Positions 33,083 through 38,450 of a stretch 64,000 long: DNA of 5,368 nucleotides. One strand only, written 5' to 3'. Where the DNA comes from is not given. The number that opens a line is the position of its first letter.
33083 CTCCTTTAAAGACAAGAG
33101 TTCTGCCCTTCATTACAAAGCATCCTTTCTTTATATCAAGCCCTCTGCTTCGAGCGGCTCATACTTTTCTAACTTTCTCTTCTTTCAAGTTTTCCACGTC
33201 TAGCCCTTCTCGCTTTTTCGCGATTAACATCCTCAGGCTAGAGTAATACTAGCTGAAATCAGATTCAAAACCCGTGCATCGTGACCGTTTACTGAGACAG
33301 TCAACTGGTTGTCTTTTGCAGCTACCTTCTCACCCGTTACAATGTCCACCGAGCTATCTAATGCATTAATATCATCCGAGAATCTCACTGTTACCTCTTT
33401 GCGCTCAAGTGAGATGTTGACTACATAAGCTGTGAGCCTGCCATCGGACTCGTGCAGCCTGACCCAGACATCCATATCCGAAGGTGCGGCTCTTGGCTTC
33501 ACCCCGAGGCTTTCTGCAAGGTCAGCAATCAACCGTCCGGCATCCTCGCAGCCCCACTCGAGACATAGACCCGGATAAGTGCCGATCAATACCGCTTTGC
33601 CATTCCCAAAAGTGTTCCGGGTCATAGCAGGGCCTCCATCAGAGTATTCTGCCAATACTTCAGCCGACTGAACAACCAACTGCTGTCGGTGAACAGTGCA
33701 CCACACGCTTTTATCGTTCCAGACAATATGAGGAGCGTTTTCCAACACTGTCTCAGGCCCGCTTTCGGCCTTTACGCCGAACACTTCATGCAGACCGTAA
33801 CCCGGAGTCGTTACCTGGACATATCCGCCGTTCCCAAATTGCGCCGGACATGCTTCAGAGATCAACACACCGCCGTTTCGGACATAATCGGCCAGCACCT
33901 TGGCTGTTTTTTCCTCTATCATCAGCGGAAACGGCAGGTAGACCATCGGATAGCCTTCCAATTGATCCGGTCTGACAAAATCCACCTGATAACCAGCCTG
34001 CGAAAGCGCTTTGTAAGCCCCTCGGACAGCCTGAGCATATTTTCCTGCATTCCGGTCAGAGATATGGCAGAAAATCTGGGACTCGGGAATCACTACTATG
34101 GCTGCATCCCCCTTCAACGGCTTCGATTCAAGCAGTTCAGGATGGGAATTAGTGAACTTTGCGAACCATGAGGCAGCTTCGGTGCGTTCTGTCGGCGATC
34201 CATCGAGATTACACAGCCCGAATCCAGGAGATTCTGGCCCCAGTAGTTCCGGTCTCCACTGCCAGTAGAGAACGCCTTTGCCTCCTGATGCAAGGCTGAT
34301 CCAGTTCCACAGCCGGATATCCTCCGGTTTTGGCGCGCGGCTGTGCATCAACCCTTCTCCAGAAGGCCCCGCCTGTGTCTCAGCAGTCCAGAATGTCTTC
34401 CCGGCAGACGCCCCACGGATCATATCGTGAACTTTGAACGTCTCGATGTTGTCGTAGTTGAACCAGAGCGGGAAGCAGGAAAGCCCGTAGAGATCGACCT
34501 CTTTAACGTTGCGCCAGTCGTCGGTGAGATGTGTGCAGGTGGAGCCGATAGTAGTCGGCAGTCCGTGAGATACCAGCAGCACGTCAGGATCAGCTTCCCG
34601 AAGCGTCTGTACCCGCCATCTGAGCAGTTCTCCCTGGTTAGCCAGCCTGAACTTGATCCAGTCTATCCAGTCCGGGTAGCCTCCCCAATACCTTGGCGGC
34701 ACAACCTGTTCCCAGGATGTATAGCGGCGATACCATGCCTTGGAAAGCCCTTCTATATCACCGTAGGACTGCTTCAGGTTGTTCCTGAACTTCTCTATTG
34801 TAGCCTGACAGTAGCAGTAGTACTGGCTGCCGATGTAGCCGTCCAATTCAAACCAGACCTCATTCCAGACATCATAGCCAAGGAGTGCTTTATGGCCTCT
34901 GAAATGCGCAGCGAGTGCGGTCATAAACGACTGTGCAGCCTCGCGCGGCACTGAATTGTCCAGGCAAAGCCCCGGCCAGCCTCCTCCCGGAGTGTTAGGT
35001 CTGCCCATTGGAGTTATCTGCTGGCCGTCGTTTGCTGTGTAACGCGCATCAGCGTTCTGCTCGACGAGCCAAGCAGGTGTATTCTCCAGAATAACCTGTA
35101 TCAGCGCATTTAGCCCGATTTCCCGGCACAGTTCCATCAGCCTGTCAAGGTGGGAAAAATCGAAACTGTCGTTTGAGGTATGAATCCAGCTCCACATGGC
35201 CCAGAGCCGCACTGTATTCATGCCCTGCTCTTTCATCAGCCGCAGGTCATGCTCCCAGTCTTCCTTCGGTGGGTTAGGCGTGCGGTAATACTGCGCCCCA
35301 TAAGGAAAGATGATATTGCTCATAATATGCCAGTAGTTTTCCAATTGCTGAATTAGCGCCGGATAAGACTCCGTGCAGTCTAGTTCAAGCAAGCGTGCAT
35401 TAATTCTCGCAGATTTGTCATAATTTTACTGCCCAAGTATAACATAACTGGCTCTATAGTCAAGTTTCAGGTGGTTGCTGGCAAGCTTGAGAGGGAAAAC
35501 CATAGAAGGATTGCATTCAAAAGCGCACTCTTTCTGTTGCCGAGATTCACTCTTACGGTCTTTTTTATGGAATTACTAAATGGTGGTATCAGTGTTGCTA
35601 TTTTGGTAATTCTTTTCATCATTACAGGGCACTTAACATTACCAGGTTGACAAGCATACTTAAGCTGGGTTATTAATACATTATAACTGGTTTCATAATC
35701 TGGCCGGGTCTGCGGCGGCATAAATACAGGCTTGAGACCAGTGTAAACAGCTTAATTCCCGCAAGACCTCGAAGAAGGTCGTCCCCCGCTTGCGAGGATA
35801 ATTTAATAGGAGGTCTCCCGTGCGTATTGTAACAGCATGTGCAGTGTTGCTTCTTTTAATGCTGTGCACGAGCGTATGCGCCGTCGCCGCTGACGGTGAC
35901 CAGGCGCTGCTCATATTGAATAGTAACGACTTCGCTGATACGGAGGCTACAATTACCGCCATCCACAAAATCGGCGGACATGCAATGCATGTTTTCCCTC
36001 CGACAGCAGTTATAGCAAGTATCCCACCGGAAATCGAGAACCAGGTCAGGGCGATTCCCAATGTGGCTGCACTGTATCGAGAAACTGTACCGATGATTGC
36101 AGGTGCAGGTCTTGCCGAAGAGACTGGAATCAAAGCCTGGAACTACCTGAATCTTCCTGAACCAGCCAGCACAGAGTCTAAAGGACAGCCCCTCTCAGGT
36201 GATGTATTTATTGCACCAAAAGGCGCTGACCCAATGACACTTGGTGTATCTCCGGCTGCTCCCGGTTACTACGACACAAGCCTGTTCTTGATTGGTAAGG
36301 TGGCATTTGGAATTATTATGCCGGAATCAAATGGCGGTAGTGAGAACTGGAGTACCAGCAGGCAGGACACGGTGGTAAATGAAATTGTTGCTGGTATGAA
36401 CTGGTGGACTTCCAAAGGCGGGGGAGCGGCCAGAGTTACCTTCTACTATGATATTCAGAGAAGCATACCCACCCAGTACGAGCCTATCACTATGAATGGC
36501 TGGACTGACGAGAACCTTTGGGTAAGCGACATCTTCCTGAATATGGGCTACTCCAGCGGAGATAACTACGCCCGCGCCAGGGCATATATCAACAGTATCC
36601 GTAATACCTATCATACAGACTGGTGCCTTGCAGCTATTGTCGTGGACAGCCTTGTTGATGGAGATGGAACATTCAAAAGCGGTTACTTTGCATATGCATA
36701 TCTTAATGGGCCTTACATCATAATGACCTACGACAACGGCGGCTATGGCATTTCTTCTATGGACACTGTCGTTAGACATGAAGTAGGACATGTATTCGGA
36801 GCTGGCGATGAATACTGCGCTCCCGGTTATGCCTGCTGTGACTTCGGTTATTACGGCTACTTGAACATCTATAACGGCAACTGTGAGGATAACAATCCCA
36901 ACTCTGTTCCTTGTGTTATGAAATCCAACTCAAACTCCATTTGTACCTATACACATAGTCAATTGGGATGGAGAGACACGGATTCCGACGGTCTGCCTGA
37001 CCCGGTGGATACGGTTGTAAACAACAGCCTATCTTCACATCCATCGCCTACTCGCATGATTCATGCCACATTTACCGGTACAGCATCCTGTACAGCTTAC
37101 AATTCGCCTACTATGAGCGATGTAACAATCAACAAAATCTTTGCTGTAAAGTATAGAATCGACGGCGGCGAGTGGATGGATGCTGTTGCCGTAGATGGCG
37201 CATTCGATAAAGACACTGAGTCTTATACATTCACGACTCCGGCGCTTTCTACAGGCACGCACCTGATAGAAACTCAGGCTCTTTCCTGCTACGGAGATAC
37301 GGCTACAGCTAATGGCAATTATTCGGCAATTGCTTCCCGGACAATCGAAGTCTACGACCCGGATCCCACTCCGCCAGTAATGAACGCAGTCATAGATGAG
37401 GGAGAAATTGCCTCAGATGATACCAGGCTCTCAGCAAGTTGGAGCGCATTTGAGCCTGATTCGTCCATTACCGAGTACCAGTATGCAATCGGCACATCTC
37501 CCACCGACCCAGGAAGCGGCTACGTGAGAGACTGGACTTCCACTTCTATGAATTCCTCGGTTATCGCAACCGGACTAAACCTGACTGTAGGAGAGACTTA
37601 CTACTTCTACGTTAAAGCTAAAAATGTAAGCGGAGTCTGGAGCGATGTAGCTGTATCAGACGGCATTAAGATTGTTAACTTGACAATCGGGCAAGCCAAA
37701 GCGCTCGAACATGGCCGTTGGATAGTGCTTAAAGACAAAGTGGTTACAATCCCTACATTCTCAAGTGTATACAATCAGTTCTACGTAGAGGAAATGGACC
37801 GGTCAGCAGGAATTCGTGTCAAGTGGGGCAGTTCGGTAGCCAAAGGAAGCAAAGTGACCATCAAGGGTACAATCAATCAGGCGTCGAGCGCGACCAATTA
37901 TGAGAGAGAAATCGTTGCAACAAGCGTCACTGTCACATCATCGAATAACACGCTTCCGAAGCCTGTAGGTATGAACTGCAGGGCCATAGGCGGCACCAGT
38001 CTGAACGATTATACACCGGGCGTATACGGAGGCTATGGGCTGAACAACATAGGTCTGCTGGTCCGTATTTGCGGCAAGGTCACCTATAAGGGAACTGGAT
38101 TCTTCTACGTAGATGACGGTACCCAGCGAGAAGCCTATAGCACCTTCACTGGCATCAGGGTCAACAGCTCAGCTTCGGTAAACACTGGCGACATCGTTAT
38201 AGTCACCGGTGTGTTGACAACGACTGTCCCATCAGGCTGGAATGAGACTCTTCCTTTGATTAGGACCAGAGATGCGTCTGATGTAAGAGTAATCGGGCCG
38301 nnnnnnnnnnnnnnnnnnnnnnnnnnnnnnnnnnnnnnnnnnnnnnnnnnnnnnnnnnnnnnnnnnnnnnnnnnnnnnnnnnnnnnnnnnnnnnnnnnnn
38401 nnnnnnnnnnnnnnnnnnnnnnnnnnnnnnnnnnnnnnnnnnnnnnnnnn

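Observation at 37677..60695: Shared ~190-230 aa C-terminal domain on otherwise different secreted proteins: candidate lineage-specific anchoring or sorting domain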

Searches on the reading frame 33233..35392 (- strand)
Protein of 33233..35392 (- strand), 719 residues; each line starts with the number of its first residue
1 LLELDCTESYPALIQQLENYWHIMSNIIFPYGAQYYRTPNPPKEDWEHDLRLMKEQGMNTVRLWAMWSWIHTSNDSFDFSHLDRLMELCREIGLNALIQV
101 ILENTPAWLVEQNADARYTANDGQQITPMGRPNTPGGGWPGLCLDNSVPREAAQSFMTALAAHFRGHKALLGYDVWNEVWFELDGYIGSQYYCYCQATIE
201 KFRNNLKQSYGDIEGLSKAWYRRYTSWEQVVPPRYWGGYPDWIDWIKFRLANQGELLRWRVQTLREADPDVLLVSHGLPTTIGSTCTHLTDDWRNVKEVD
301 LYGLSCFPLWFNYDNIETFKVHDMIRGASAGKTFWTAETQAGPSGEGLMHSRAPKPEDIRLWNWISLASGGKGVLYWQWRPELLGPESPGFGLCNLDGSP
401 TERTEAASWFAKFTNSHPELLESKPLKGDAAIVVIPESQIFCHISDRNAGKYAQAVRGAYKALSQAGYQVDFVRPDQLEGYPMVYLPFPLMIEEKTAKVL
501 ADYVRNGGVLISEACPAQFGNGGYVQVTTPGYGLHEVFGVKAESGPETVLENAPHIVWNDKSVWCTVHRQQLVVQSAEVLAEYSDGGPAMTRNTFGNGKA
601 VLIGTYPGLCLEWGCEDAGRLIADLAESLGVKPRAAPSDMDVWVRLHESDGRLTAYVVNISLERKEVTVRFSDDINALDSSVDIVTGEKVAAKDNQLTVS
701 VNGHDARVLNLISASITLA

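Call 62: search_protein_families(library=pfam, proteins=[window:33233-35392:-], max_evalue=0.001)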
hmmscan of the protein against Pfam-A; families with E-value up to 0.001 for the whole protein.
window:33233-35392:- (719 aa): 5 families
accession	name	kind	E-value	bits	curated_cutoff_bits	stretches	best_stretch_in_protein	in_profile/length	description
PF02449.21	Glyco_hydro_42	-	7.1e-48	164.3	21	1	41-402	7-360/376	Beta-galactosidase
PF08532.16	Glyco_hydro_42M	-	2e-21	76.9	25.8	1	431-606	4-187/207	Beta-galactosidase trimerisation domain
PF00150.24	Cellulase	-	2.1e-06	27.9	23.5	1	45-182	22-133/272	Cellulase (glycosyl hydrolase family 5)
PF01301.25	Glyco_hydro_35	-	1.8e-05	24.9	27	1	35-97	18-80/319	Glycosyl hydrolases family 35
PF01373.23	Glyco_hydro_14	-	0.00053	19.5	27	0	46-97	18-70/402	Glycosyl hydrolase family 14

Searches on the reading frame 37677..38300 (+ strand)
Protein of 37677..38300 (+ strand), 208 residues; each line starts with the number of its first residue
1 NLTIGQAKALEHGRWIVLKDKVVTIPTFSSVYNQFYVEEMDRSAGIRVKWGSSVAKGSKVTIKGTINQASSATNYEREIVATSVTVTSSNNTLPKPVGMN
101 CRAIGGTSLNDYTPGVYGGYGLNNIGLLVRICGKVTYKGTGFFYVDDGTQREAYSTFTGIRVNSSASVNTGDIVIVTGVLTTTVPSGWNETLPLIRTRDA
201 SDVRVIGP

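Call 54: find_related_loci(query=A1, collection=genome_contigs, flank=3000)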
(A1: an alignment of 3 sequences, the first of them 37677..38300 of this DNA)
Query A1 (208 aa) in genome_contigs; peptide patterns used: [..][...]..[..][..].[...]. (x = any residue, [..] = any of these).
25 stretches matched a pattern; 1 encode a relative of the query (tblastn E <= 1e-3); 1 distinct loci.
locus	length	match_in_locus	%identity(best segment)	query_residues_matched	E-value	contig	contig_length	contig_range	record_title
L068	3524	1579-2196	31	14-204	7e-21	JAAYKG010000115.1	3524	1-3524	MAG: Armatimonadota bacterium isolate AS10tlH2TH_387 114083_AS10, whole genome shotgun sequence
